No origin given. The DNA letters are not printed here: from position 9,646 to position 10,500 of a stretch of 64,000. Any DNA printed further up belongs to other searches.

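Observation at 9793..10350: Low-GC orphan gene wedged precisely into the conserved gap-pgk operon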

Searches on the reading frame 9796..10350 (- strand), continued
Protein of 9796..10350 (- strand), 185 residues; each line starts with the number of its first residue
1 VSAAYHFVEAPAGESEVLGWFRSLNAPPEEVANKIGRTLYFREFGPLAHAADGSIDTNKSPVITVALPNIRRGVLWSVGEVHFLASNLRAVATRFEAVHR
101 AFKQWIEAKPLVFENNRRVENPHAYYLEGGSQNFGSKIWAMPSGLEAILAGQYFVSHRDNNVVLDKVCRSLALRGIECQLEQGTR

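Call 51: search_dna_similar(query=P0001, collection=plasmids, mode=protein, max_evalue=0.001)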
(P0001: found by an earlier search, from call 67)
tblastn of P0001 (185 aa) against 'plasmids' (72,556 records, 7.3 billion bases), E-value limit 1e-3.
Records with a match: 1; places in all: 1; records where one place covers at least 80% of the query: 1.
Best place of each record, by identity: <60% 1.
By first word of the organism name: Burkholderia 1.
By predicted mobility (MOB-suite, as given by PLSDB): non-mobilizable 1.
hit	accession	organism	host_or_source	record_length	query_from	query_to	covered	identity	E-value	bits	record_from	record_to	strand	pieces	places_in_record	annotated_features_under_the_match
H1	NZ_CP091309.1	Burkholderia pyrrocinia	-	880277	1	177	96%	43.5%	6e-43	159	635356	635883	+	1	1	hypothetical protein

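Call 52: search_dna_similar(query=P0001, collection=phages, mode=protein, max_evalue=0.001)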
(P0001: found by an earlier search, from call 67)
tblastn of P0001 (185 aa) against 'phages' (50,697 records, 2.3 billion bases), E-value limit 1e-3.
No match.

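Call 54: get_annotated_region(hit=H1, flank=8000)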
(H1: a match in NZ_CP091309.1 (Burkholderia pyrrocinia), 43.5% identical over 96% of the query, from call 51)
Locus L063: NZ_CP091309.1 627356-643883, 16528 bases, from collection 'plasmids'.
description: Burkholderia pyrrocinia strain LWK2 plasmid pBPJTT, complete sequence
organism: Burkholderia pyrrocinia (NCBI taxid 60550)
taxonomy: Bacteria; Pseudomonadota; Betaproteobacteria; Burkholderiales; Burkholderiaceae; Burkholderia; Burkholderia pyrrocinia
host: -; source: -; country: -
typing (MOB-suite, as given by PLSDB): non-mobilizable
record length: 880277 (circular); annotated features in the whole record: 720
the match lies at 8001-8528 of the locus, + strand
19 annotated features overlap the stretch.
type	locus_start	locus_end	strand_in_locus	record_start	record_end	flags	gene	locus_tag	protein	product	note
CDS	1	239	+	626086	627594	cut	-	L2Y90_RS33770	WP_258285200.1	M81 family metallopeptidase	-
CDS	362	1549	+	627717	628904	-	-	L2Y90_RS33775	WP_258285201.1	YncE family protein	-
CDS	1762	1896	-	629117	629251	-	-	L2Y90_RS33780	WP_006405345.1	hypothetical protein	-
CDS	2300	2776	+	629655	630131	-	-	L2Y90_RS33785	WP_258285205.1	hypothetical protein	-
CDS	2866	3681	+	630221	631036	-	-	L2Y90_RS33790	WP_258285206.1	alpha/beta hydrolase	-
CDS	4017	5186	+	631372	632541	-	ampC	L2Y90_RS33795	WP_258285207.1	class C beta-lactamase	-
CDS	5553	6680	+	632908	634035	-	-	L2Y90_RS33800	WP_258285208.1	aminotransferase class V-fold PLP-dependent enzyme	-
CDS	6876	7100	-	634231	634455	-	-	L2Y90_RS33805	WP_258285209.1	hypothetical protein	-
CDS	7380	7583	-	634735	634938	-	-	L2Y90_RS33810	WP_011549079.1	cold-shock protein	-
CDS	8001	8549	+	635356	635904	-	-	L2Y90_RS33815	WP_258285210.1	hypothetical protein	-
CDS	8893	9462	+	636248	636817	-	-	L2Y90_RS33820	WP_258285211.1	VOC family protein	-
CDS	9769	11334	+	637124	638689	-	-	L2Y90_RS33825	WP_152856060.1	methyl-accepting chemotaxis protein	GO:0007165 - signal transduction [Evidence IEA]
CDS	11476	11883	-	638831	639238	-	-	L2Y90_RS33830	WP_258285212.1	DUF3224 domain-containing protein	-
CDS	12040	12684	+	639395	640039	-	-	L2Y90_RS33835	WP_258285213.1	HD domain-containing protein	-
CDS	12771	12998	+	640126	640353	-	-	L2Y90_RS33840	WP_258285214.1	hypothetical protein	-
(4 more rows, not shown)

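Call 61: find_encoding_contigs(protein=P0003, flank=5000, max_places=3)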
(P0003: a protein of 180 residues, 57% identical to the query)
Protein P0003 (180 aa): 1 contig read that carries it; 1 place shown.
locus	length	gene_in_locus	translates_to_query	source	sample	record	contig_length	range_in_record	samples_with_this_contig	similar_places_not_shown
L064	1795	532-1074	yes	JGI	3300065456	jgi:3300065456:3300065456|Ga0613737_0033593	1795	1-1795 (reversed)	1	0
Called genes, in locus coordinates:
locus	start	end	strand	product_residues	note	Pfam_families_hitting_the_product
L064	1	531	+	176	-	?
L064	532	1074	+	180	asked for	-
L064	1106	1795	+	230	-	?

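Call 62: find_encoding_contigs(protein=P0010, flank=5000, max_places=3)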
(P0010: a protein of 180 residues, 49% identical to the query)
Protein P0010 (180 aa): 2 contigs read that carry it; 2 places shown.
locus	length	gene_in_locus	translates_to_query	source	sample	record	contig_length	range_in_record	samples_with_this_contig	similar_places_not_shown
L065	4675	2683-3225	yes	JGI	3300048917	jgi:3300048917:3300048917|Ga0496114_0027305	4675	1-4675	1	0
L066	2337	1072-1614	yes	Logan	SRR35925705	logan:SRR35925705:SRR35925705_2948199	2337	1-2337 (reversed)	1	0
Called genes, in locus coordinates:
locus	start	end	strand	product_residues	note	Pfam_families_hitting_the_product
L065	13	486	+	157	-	-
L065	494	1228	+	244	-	PF14243:R2K_3, PF18299:R2K_2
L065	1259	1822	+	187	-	PF16473:Rv2179c-like (weak)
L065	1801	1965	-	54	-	-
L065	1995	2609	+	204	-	PF13489:Methyltransf_23, PF05175:MTS, PF13847:Methyltransf_31 (weak), PF08241:Methyltransf_11, PF08242:Methyltransf_12, PF13649:Methyltransf_25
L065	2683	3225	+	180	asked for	-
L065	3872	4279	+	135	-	-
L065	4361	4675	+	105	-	?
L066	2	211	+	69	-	?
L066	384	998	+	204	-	PF13489:Methyltransf_23, PF05175:MTS, PF13847:Methyltransf_31 (weak), PF08241:Methyltransf_11, PF08242:Methyltransf_12, PF13649:Methyltransf_25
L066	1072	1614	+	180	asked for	-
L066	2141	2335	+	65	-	?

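Call 67: list_cluster_members(proteins=[P0002, P0003, P0008])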
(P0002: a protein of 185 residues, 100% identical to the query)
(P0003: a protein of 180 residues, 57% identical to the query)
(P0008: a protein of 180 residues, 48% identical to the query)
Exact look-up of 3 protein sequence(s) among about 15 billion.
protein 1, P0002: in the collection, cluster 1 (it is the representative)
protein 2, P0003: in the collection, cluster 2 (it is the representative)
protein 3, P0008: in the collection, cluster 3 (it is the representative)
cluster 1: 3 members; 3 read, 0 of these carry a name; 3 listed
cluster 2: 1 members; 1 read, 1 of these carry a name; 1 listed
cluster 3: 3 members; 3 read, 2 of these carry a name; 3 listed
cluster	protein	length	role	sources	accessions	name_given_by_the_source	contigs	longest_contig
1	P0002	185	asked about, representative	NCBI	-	-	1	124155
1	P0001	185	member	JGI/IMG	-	-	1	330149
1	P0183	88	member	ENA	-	-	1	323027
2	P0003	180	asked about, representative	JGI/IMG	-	hypothetical protein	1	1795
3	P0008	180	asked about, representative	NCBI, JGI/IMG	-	hypothetical protein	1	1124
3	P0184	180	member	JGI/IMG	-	hypothetical protein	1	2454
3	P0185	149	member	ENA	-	-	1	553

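Call 71: find_encoding_contigs(protein=P0183, flank=3000, max_places=3)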
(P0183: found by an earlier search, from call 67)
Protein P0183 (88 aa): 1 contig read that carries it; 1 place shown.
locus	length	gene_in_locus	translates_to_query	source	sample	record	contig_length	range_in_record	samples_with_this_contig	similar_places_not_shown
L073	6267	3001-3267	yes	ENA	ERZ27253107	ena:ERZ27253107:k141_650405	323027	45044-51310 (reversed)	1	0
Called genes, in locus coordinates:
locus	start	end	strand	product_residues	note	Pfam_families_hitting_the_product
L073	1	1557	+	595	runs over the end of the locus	PF07167:PhaC_N, PF00561:Abhydrolase_1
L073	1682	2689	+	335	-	PF00044:Gp_dh_N, PF02800:Gp_dh_C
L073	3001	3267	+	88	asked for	-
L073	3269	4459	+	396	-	PF00162:PGK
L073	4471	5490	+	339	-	PF00274:Glycolytic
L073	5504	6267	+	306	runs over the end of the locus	PF09296:NUDIX-like, PF09297:Zn_ribbon_NUD, PF00293:NUDIX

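Call 81: find_homologous_proteins(query=A1, max_evalue=0.01)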
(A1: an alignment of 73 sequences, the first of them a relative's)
Query A1 (73 sequences) (185 aa, profile of the alignment): 264 proteins with E <= 0.01 among 2619 candidates; the best 120 are listed.
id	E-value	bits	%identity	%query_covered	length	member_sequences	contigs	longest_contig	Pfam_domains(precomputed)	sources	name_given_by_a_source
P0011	2.6e-75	270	47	96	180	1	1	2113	-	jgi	jgi:hypothetical protein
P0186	2.1e-74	267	51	96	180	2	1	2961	-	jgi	jgi:hypothetical protein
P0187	3.8e-74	266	48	96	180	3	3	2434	-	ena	-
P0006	1.9e-73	264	50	96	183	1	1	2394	-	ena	-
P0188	3.4e-73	263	53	96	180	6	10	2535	-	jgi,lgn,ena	jgi:hypothetical protein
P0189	4.2e-73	263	54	96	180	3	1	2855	-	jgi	jgi:hypothetical protein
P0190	6.9e-73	262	45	97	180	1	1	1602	-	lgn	-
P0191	1.1e-72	261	44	96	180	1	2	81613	-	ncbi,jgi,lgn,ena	jgi:hypothetical protein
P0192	1.4e-72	261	43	96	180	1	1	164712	-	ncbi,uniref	ncbi:hypothetical protein ACO0LF_26135 [Undibacterium sp. Di27W]|uniref:hypothetical protein n=1 Tax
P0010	1.5e-72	261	49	96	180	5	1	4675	-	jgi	jgi:hypothetical protein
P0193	1.7e-72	261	42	98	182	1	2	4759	-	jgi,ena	-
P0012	1.8e-72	261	46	97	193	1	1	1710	-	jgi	jgi:hypothetical protein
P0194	1.9e-72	260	44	96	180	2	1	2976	-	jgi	jgi:hypothetical protein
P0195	2.6e-72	260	42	97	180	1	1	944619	-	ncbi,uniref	ncbi:hypothetical protein ACO0LD_03375 [Undibacterium sp. Ji83W]|uniref:hypothetical protein n=1 Tax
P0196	3.3e-72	260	42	98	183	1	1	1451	-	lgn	-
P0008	8.2e-71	255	48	96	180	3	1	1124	-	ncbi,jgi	jgi:hypothetical protein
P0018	1.1e-66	242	46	90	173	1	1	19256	-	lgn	-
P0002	1.7e-66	241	99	100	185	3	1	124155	-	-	-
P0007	9.2e-65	235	48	97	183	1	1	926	-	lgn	-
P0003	5.7e-64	233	57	96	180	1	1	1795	-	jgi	jgi:hypothetical protein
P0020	7.6e-64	232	43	96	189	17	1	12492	-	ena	-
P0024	4.9e-63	230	38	95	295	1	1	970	-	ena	-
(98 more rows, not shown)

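Call 84: search_protein_families(library=pfam, proteins=[L064:1-528:+, L064:1106-1795:+, L065:3872-4276:+, L065:13-483:+, L002:8555-9082:+, L002:9112-9828:+, L002:9880-10656:+, L002:6847-7629:+, L062:9618-9947:+, L001:7195-7848:+], max_evalue=0.01)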
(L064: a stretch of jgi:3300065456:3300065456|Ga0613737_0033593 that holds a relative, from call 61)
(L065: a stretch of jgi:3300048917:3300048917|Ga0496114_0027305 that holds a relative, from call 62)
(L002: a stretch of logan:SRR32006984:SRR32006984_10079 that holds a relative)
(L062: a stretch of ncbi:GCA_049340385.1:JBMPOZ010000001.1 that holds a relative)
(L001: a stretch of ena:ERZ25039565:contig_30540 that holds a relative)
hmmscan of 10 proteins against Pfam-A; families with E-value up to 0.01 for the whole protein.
L064:1-528:+ (176 aa): 1 family
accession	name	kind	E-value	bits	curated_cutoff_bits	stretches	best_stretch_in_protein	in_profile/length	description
PF02800.25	Gp_dh_C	-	2e-60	203.4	24.4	1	1-155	3-158/158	Glyceraldehyde 3-phosphate dehydrogenase, C-terminal domain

L064:1106-1795:+ (230 aa): 1 family
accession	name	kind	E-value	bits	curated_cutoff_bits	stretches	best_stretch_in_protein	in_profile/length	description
PF00162.24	PGK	-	5.9e-91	305.7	27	1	8-230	3-224/379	Phosphoglycerate kinase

L065:3872-4276:+ (135 aa): 0 families

L065:13-483:+ (157 aa): 0 families

L002:8555-9082:+ (176 aa): 1 family
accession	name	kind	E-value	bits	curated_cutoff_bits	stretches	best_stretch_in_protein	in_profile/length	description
PF13646.12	HEAT_2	-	0.00069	20.3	27.7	0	117-164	34-77/88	HEAT repeats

L002:9112-9828:+ (239 aa): 0 families

L002:9880-10656:+ (259 aa): 0 families

L002:6847-7629:+ (261 aa): 0 families

L062:9618-9947:+ (110 aa): 0 families

L001:7195-7848:+ (218 aa): 1 family
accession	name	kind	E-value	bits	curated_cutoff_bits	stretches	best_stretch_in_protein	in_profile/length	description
PF13855.12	LRR_8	-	0.00042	20.5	27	1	125-173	8-56/61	Leucine rich repeat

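Call 88: find_encoding_contigs(protein=P0004, flank=3000, max_places=3)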
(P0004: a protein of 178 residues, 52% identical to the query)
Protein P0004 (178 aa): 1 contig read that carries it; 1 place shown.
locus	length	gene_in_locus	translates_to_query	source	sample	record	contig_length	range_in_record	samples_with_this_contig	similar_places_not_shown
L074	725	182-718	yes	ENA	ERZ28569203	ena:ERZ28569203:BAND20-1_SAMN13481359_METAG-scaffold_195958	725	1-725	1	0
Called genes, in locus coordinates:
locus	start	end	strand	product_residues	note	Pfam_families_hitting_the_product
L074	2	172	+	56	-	?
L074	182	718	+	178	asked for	-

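Call 89: find_encoding_contigs(protein=P0007, flank=3000, max_places=3)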
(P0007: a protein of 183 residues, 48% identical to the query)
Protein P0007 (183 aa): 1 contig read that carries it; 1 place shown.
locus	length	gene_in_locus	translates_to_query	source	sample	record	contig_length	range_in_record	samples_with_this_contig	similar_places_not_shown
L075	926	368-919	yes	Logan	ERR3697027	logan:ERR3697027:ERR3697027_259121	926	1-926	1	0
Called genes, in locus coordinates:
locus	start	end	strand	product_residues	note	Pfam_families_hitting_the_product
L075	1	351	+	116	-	?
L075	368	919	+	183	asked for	-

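Call 107: search_protein_families(library=padloc, alignment_id=A1, max_evalue=1)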
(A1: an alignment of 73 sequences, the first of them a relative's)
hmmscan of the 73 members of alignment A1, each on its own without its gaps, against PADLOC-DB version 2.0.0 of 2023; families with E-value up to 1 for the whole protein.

A. member 1, P0001 (185 aa): 0 families

B. families by the number of members that match (of 73 scanned): 4 families
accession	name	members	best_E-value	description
PDLC03548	REase_II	1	0.015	Type II restriction enzyme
PDLC00579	JetC3|JetC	1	0.021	DUF3584 domain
PDLC03239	MTase_II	1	0.03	Type II methyltransferase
PDLC02601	DrmC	1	0.052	DrmC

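Call 108: search_protein_families(library=ncbifam, alignment_id=A1, max_evalue=1)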
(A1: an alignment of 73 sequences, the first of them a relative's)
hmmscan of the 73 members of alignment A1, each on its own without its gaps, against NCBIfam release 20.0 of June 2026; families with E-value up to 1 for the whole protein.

A. member 1, P0001 (185 aa): 0 families

B. families by the number of members that match (of 73 scanned): 10 families
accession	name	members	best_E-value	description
NF009599.0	PRK13041.1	1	0.0049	superantigen-like protein SSL2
NF011101.0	PRK14528.1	1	0.0079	adenylate kinase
NF045686.1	PhytoSynCyanob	1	0.012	15-cis-phytoene synthase CrtB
NF001242.0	PRK00216.1-3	1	0.072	bifunctional demethylmenaquinone methyltransferase/2-methoxy-6-polyprenyl-1,4-benzoquinol methylase UbiE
NF040718.1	BcsP_of_Ic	1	0.11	cellulose biosynthesis protein BcsP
NF005810.0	PRK07671.1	1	0.12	bifunctional cystathionine gamma-lyase/homocysteine desulfhydrase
NF049931.1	GlyBetbindOsmF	1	0.18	glycine betaine ABC transporter substrate-binding protein OsmF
NF011872.0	PRK15345.1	1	0.19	SepL/TyeA/HrpJ family type III secretion system protein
NF050147.1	aminopyruv_ApyO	1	0.25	RiPP biosynthesis cytochrome P450 ApyO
NF040653.1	Rv1535_dom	1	0.65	Rv1535 domain-containing protein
